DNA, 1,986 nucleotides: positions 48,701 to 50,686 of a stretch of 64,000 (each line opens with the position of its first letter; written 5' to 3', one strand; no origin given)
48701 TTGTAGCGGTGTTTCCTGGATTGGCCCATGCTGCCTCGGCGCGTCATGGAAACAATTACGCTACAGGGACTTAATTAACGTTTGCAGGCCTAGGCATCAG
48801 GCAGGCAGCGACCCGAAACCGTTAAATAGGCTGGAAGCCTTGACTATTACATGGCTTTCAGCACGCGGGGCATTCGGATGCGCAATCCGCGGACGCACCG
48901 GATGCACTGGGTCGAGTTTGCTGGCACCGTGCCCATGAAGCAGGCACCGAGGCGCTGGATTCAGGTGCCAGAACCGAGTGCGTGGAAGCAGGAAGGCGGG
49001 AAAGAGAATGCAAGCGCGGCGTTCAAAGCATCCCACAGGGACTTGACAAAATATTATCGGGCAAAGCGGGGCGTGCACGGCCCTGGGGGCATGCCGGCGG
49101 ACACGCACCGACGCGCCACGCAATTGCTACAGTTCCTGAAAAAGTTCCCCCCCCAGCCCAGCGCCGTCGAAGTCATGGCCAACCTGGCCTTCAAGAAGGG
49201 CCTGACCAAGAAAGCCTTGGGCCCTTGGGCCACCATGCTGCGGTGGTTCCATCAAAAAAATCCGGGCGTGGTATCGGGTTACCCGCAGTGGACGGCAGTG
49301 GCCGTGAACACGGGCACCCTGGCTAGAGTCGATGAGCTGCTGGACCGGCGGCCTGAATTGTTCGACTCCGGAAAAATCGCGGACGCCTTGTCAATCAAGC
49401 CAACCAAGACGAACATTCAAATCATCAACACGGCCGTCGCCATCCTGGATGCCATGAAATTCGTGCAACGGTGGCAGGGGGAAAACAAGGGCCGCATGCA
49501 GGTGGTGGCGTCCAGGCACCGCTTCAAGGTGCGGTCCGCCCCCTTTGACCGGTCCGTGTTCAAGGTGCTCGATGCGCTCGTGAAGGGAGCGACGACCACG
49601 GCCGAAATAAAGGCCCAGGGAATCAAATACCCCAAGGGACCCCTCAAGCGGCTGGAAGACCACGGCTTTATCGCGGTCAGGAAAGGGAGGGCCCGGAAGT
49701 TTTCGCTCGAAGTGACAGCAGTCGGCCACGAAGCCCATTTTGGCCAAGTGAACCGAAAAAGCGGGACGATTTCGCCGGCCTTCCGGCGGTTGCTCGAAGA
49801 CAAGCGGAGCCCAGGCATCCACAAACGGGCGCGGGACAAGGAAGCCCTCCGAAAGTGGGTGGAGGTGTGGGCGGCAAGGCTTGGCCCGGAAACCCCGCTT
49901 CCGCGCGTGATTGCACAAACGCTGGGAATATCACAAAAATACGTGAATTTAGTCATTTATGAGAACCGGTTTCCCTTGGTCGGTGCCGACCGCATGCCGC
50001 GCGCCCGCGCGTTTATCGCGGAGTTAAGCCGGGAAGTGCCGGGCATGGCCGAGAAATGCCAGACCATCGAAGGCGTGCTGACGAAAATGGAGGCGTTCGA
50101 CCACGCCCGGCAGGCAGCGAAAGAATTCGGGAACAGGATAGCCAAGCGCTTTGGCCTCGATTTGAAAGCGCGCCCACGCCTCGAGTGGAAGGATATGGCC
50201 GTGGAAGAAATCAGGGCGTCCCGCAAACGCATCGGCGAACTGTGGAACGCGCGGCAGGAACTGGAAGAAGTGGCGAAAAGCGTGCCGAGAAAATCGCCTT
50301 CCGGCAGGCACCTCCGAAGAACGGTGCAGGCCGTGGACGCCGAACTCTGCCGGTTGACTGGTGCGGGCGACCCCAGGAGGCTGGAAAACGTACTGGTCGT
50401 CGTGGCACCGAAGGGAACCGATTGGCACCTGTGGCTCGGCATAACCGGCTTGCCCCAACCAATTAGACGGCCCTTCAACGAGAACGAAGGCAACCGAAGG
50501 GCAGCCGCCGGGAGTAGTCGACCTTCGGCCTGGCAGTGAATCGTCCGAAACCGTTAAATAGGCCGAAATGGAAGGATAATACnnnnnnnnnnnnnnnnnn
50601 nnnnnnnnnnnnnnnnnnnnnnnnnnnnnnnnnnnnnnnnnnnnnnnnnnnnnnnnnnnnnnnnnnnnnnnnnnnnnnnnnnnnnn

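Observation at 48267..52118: Three genes share an identical 17-bp BRE/TATA promoter module, including a tandem pair of large paralogous basic proteins of unknown function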

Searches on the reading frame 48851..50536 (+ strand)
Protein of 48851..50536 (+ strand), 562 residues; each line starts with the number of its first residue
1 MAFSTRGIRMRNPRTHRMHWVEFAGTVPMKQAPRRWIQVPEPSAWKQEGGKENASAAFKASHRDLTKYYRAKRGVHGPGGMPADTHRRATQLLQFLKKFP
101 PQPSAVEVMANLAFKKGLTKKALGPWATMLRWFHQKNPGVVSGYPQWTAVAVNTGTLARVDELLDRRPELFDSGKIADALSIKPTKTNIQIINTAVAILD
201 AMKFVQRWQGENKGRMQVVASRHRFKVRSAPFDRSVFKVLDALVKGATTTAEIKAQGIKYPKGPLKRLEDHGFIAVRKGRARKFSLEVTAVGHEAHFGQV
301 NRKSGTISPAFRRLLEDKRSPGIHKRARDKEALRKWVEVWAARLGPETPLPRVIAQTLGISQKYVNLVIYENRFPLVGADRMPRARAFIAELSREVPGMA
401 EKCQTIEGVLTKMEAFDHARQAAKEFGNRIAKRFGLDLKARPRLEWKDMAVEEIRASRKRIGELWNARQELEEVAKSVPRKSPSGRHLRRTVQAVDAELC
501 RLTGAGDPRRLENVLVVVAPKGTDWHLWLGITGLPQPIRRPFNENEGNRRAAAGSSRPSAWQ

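Call 9: search_protein_families(library=pfam, proteins=[window:48851-50536:+], max_evalue=1)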
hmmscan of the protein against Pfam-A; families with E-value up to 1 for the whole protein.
window:48851-50536:+ (562 aa): 0 families

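Call 10: search_protein_families(library=ncbifam, proteins=[window:48851-50536:+], max_evalue=1)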
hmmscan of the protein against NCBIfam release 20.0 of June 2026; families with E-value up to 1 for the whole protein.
window:48851-50536:+ (562 aa): 0 families

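Call 14: find_homologous_proteins(query=window:48851-50536:+, max_evalue=0.001)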
Query window:48851-50536:+ (562 aa): 2 proteins with E <= 0.001 among 8000 candidates.
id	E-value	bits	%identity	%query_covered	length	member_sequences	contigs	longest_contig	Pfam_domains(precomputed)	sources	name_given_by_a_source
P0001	0.0e+0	1273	100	100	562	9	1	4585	-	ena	-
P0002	1.8e-195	669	84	63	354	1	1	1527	-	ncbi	-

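Call 16: find_encoding_contigs(protein=P0001, flank=10000)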
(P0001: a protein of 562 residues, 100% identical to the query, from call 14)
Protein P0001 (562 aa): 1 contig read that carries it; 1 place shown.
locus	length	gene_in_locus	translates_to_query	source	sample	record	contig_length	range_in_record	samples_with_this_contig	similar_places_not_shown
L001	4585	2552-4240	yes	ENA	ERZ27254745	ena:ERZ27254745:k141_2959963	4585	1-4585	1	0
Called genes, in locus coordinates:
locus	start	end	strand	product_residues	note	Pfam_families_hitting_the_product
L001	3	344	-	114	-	?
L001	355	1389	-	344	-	PF01008:IF-2B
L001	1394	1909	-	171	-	-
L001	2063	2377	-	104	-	-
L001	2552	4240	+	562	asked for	-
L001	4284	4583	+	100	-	?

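Call 17: find_encoding_contigs(protein=P0002, flank=10000)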
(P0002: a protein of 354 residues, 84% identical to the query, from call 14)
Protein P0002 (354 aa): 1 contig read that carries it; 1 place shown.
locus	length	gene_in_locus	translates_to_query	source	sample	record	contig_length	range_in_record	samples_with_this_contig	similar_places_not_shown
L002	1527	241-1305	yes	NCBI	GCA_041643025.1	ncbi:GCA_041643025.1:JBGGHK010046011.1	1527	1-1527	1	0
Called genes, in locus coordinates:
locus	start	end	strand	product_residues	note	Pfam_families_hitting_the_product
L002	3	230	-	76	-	?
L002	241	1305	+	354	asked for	-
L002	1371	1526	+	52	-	?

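Call 37: search_protein_families(library=phrogs, proteins=[window:48851-50536:+], max_evalue=1)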
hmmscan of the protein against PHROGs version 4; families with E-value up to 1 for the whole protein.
window:48851-50536:+ (562 aa): 2 families
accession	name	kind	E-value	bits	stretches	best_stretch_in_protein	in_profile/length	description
phrog_3760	-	head and packaging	0.088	13.7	1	422-465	113-154/209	head scaffolding protein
phrog_23631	-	unknown function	0.16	13.2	1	442-502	16-79/94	-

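Call 38: search_protein_families(library=padloc, proteins=[window:48851-50536:+], max_evalue=1)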
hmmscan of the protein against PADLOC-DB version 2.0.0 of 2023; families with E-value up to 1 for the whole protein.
window:48851-50536:+ (562 aa): 0 families

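Call 41: search_solved_structures(query=A1, max_evalue=10)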
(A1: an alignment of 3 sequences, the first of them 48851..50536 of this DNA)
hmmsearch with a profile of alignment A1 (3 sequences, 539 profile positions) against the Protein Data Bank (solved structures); distinct sequences matched with E-value up to 10: 1.
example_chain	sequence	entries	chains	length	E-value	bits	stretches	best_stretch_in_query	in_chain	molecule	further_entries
9j2f_G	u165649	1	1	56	2.4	10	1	498-520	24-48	Light-harvesting protein gamma1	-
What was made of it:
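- Tried and rejected: Sequence profile against the PDB: with only three sequences it found nothing (call 41).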

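Call 43: search_protein_representatives(alignment_id=A1)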
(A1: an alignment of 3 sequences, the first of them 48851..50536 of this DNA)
Query: 3 sequences, 539 profile positions. Proteins with E-value up to 0.001 (for the whole library): 51; up to 1e-10: 20; up to 1e-30: 2. The best 51 are listed.
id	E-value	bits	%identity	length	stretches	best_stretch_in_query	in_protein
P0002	6.6e-214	728.1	-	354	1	186-539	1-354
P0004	1.7e-63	231.7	-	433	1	3-400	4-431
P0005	6.3e-23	97.8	-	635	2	1-336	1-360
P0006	2.4e-20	89.3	-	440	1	3-352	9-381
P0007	3.0e-19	85.6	-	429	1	3-385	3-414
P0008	4.7e-17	78.4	-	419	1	2-356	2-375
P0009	3.1e-16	75.7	-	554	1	4-362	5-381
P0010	3.7e-16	75.5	-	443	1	72-379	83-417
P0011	5.0e-16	75.0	-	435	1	1-323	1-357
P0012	2.0e-15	73.0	-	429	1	59-386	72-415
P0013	2.4e-14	69.5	-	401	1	75-285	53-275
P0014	3.6e-14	68.9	-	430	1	6-324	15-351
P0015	6.8e-13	64.7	-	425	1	56-336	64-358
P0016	8.4e-13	64.4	-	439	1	5-334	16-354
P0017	1.1e-12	63.9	-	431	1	1-325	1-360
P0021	6.2e-11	58.2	-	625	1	72-326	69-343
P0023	1.4e-10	57.1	-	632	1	1-319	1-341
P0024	1.7e-10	56.8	-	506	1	5-325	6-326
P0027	1.9e-10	56.6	-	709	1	71-325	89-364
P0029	1.5e-09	53.7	-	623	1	71-232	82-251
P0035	1.3e-08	50.5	-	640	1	1-337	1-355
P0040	2.5e-07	46.3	-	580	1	60-322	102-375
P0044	2.8e-05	39.5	-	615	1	54-355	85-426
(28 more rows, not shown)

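Call 45: search_protein_families(library=pfam, proteins=[P0005, P0021, P0023, P0009, P0024, P0027, P0029, P0035, P0040, P0044], max_evalue=0.01)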
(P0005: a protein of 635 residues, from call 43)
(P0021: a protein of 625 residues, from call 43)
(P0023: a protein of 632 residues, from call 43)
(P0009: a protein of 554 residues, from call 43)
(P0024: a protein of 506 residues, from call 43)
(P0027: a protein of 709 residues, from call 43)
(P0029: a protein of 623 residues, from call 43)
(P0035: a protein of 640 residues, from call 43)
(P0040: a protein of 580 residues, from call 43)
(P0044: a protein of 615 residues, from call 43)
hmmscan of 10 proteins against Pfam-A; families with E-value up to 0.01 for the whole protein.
P0005 (635 aa): 3 families
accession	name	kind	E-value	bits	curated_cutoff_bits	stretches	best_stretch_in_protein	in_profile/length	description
PF04542.20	Sigma70_r2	-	3.6e-08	33.5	24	1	463-511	15-63/71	Sigma-70 region 2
PF04545.22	Sigma70_r4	-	4.7e-06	26.5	24.1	1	591-623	18-50/50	Sigma-70, region 4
PF03551.20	PadR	-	0.0035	17.7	27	0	265-303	37-74/75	Transcriptional regulator PadR-like family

P0021 (625 aa): 5 families
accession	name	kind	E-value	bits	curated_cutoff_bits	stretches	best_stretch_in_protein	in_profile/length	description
PF04542.20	Sigma70_r2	-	3.3e-09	36.8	24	1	444-514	6-69/71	Sigma-70 region 2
PF12802.13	MarR_2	-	5.5e-05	23.7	27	0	580-609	17-45/61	MarR family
PF08279.18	HTH_11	-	0.00084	19.6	25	0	585-607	16-38/55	HTH domain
PF04545.22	Sigma70_r4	-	0.0063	16.5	24.1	0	579-613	15-49/50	Sigma-70, region 4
PF00392.27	GntR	-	0.007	16.4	27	0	156-192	23-60/64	Bacterial regulatory proteins, gntR family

P0023 (632 aa): 11 families
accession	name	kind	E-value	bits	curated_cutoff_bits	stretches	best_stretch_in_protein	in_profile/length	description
PF04545.22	Sigma70_r4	-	2.4e-12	46.6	24.1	1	575-623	6-50/50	Sigma-70, region 4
PF09339.16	HTH_IclR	-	1.1e-06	28.7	22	1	147-190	8-51/52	IclR helix-turn-helix domain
PF12802.13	MarR_2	-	1.5e-06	28.7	27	0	151-197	14-60/61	MarR family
PF04542.20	Sigma70_r2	-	5e-05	23.4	24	1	444-518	2-68/71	Sigma-70 region 2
PF17782.7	DprA_WH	-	0.00035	21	22.9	1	142-191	12-59/61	DprA winged helix domain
PF01978.25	TrmB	-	0.00035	20.8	25.6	0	151-192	18-57/68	Sugar-specific transcriptional regulator TrmB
PF13545.12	HTH_Crp_2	-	0.00059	20.2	27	0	157-188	22-53/70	Crp-like helix-turn-helix domain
PF00392.27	GntR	-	0.0014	18.7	27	0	159-192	26-59/64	Bacterial regulatory proteins, gntR family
PF08222.17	HTH_CodY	-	0.0047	16.9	27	0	158-185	5-32/61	CodY helix-turn-helix domain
PF25213.1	HVO_A0261_N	-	0.0058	16.9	35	0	254-279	32-57/86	HVO_A0261 N-terminal domain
PF13412.12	HTH_24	-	0.006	16.6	21.9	0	158-176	18-36/48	Winged helix-turn-helix DNA-binding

P0009 (554 aa): 5 families
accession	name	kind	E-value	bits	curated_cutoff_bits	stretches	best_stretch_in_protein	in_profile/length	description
PF01978.25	TrmB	-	9.9e-06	25.8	25.6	0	162-195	22-55/68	Sugar-specific transcriptional regulator TrmB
PF12802.13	MarR_2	-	0.00024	21.6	27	1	155-197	13-55/61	MarR family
PF12840.13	HTH_20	-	0.00027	21.3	27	0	156-193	13-49/51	Helix-turn-helix domain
PF08100.18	Dimerisation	-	0.0058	16.9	25.6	0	152-189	30-67/93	O-methyltransferase dimerisation domain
PF03551.20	PadR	-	0.0074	16.7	27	0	227-286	12-67/75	Transcriptional regulator PadR-like family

P0024 (506 aa): 1 family
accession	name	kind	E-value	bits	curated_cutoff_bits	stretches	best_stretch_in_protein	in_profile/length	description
PF12802.13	MarR_2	-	0.00091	19.8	27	0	242-261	35-54/61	MarR family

P0027 (709 aa): 2 families
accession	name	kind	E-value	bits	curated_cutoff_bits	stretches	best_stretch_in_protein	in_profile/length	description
PF12802.13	MarR_2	-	0.00096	19.7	27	0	281-302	35-55/61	MarR family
PF13412.12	HTH_24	-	0.0023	17.9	21.9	0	167-191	12-35/48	Winged helix-turn-helix DNA-binding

P0029 (623 aa): 3 families
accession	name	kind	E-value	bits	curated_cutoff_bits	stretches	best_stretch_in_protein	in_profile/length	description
PF08281.18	Sigma70_r4_2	-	1.2e-09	38.1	25.7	1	566-618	2-54/54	Sigma-70, region 4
PF04545.22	Sigma70_r4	-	9.1e-06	25.5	24.1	1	572-620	2-50/50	Sigma-70, region 4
PF07638.17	Sigma70_ECF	-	0.00024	21.5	21.1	1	525-620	90-181/185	ECF sigma factor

P0035 (640 aa): 4 families
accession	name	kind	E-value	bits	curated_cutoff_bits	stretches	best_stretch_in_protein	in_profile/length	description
PF01022.26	HTH_5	-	9e-06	25.9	22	1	152-188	11-45/47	Bacterial regulatory protein, arsR family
PF04542.20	Sigma70_r2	-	0.00058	20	24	1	445-510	1-60/71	Sigma-70 region 2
PF19776.5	DUF6262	-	0.00065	20.3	29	1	143-191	19-66/110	Family of unknown function (DUF6262)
PF08279.18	HTH_11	-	0.0032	17.8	25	0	146-189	3-46/55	HTH domain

P0040 (580 aa): 2 families
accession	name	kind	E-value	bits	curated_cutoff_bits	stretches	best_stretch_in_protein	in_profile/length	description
PF12840.13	HTH_20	-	9.6e-07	29.1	27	0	265-304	8-48/51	Helix-turn-helix domain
PF01022.26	HTH_5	-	4.2e-05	23.8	22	0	265-305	6-46/47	Bacterial regulatory protein, arsR family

P0044 (615 aa): 0 families
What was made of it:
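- On Sigma-70 family: P0035 has r2 below the cut-off (call 45).
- Closest known: Bacterial-type sigma-70 genes of DPANN archaea. Same: Five relatives of the window proteins carry sigma-70 region 2 and/or region 4 at their C-terminus (call 45).
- Several relatives have MarR_2, IclR, TrmB, ArsR or HTH_20 Pfam hits at or above the gathering score (call 45). Link to transcription: five relatives (P0005, P0021, P0023, P0029, P0035) carry C-terminal sigma-70 domains (call 45). Five family members are fused to sigma-70 region 2 and/or region 4 (call 45).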

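Call 46: list_cluster_members(proteins=[P0004, P0005, P0006, P0007, P0008, P0009, P0011, P0021, P0023, P0012])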
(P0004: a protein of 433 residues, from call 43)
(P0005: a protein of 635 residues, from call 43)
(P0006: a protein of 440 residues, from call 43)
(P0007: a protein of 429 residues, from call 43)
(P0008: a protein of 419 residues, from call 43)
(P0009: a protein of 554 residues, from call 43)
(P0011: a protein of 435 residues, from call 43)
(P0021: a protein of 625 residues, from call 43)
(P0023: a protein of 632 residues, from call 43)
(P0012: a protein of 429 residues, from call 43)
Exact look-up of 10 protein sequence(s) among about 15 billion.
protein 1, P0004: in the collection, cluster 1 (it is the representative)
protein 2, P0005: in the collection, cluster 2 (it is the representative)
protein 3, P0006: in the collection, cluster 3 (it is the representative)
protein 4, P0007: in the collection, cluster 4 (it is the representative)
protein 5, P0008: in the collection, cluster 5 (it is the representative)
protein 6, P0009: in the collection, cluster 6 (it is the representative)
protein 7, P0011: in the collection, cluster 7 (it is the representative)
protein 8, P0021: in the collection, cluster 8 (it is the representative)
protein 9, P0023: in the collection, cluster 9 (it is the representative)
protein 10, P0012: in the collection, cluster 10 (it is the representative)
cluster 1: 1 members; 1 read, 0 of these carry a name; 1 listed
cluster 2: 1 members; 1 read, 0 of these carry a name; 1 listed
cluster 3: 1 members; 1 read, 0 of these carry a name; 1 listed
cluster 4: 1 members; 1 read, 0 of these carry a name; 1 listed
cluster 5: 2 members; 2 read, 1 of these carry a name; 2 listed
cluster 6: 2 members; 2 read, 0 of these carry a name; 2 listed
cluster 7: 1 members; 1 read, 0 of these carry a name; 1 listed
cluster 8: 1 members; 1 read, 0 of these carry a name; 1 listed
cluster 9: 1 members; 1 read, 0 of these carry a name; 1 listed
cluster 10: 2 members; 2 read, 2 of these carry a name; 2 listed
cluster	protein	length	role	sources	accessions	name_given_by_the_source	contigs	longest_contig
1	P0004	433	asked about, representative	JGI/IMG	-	-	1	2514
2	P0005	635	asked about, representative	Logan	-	-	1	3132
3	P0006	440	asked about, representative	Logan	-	-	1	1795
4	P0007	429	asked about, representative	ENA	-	-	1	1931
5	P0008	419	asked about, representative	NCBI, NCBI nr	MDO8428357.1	MAG: hypothetical protein Q7S92_04035 [Candidatus Diapherotrites archaeon] | hypothetical protein [Candidatus Diapherotrites archaeon]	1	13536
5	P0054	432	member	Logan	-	-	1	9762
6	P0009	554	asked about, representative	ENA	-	-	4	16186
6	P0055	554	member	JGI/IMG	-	-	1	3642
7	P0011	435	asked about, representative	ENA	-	-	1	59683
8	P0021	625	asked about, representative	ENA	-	-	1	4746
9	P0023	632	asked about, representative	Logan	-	-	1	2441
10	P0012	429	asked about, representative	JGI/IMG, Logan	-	hypothetical protein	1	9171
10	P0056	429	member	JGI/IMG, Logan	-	hypothetical protein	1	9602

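Call 48: find_homologous_proteins(query=A2, max_evalue=0.001)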
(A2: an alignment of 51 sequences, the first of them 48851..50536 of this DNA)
Query A2 (51 sequences) (562 aa, profile of the alignment): 2 proteins with E <= 0.001 among 8000 candidates.
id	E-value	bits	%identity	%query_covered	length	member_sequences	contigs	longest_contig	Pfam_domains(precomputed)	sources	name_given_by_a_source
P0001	2.5e-81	292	100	100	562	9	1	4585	-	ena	-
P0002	1.4e-34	138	84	63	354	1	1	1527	-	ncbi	-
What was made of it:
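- Tried and rejected: A third search with the 51-sequence alignment again returned only P0001 and P0002, so that search was wasted (call 48).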

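Call 49: find_encoding_contigs(protein=P0011, flank=6000, max_places=2)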
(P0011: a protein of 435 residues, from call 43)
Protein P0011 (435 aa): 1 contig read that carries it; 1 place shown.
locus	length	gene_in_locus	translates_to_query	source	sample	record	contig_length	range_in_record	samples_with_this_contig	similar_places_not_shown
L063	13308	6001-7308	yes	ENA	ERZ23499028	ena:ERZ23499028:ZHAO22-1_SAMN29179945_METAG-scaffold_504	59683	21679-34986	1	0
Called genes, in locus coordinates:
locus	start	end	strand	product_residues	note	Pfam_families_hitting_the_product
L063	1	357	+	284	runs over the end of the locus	PF00763:THF_DHG_CYH, PF02882:THF_DHG_CYH_C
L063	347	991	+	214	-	PF00551:Formyl_trans_N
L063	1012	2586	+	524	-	PF02142:MGS, PF01808:AICARFT_IMPCHas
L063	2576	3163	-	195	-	PF01812:5-FTHF_cyc-lig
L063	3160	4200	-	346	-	PF00586:AIRS, PF02769:AIRS_C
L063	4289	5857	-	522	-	PF13230:GATase_4 (faint), PF13522:GATase_6, PF13537:GATase_7, PF00156:Pribosyltran (weak)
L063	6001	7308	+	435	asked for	-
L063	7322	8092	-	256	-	PF00106:adh_short, PF01370:Epimerase (faint), PF08659:KR, PF13561:adh_short_C2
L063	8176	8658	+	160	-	PF02700:PurS (weak)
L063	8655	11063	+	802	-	PF18072:FGAR-AT_linker, PF00586:AIRS, PF02769:AIRS_C, PF22689:FGAR-AT_PurM_N-like (weak), PF00586:AIRS, PF02769:AIRS_C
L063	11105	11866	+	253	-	PF01965:DJ-1_PfpI, PF13507:GATase_5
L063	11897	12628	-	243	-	PF00106:adh_short, PF08659:KR, PF13561:adh_short_C2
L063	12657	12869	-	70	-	-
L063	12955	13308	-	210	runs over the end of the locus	-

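Call 51: find_encoding_contigs(protein=P0005, flank=6000, max_places=2)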
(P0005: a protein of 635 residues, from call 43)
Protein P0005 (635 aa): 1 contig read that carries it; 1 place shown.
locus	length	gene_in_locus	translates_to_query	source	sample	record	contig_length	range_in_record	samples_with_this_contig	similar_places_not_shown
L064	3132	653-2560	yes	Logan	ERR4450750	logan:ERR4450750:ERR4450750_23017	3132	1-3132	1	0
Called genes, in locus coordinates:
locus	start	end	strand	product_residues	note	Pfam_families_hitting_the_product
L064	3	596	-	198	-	?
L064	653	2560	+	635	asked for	PF04542:Sigma70_r2, PF04545:Sigma70_r4 (faint)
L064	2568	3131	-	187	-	?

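Call 52: find_encoding_contigs(protein=P0021, flank=6000, max_places=2)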
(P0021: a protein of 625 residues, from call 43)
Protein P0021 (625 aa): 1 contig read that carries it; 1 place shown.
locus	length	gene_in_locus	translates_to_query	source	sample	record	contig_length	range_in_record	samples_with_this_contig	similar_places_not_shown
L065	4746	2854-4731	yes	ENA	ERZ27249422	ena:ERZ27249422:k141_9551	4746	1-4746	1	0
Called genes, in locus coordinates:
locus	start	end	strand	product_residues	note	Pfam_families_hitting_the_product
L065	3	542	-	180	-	?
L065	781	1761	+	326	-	PF07521:RMMBL (weak)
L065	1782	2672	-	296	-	PF00924:MS_channel_2nd, PF21082:MS_channel_3rd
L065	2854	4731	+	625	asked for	PF04542:Sigma70_r2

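Call 53: find_encoding_contigs(protein=P0008, flank=8000, max_places=2)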
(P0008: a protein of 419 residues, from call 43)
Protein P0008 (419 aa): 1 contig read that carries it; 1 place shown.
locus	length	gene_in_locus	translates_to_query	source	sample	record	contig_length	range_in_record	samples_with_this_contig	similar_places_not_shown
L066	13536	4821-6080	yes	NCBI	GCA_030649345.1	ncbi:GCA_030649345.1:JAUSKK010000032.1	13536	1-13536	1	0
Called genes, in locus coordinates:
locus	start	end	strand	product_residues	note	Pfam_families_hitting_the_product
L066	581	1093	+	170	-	-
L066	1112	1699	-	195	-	-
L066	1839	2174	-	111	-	PF05239:PRC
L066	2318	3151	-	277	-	PF02899:Phage_int_SAM_1, PF13495:Phage_int_SAM_4, PF00589:Phage_integrase, PF22823:MrpR_C_cat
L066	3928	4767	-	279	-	PF04414:tRNA_deacylase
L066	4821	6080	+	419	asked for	-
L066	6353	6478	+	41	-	-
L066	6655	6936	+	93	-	-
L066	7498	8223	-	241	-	PF01161:PBP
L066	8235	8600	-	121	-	-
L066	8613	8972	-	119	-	-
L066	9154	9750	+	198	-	-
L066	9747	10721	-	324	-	-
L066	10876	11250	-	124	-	-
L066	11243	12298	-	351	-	PF01070:FMN_dh, PF00478:IMPDH (faint), PF01070:FMN_dh, PF01645:Glu_synthase (weak)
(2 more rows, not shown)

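Call 65: find_encoding_contigs(protein=P0009, flank=8000, max_places=2)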
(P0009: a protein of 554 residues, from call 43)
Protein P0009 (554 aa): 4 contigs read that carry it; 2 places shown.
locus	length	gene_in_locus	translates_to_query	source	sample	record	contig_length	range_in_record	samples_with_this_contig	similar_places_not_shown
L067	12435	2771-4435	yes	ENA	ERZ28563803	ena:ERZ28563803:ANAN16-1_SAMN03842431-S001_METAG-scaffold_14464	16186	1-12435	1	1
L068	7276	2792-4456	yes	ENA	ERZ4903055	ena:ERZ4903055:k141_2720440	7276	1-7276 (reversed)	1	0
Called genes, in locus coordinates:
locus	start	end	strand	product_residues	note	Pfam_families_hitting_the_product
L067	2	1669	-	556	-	?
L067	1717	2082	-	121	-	-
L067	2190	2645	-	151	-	-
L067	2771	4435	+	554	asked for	PF01978:TrmB (faint)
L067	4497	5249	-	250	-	PF01026:TatD_DNase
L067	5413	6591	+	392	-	-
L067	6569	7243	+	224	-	PF05175:MTS, PF13489:Methyltransf_23 (weak), PF03602:Cons_hypoth95, PF06325:PrmA, PF01170:UPF0020, PF13847:Methyltransf_31, PF08241:Methyltransf_11 (weak), PF13649:Methyltransf_25, +2 more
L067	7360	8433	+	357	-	PF01926:MMR_HSR1, PF02421:FeoB_N (weak), PF02824:TGS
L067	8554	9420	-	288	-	-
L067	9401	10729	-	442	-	-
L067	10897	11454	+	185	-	-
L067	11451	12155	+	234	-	PF11848:DUF3368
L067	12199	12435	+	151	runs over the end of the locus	PF13420:Acetyltransf_4 (weak), PF00583:Acetyltransf_1, PF13673:Acetyltransf_10, PF13508:Acetyltransf_7, PF08445:FR47 (weak)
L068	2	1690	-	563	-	?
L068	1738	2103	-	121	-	-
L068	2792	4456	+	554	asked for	PF01978:TrmB (faint)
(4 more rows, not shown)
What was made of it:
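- Family members elsewhere lie singly among housekeeping genes, such as purine biosynthesis, tRNA deacylase and TatD (calls 49, 53, 65).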
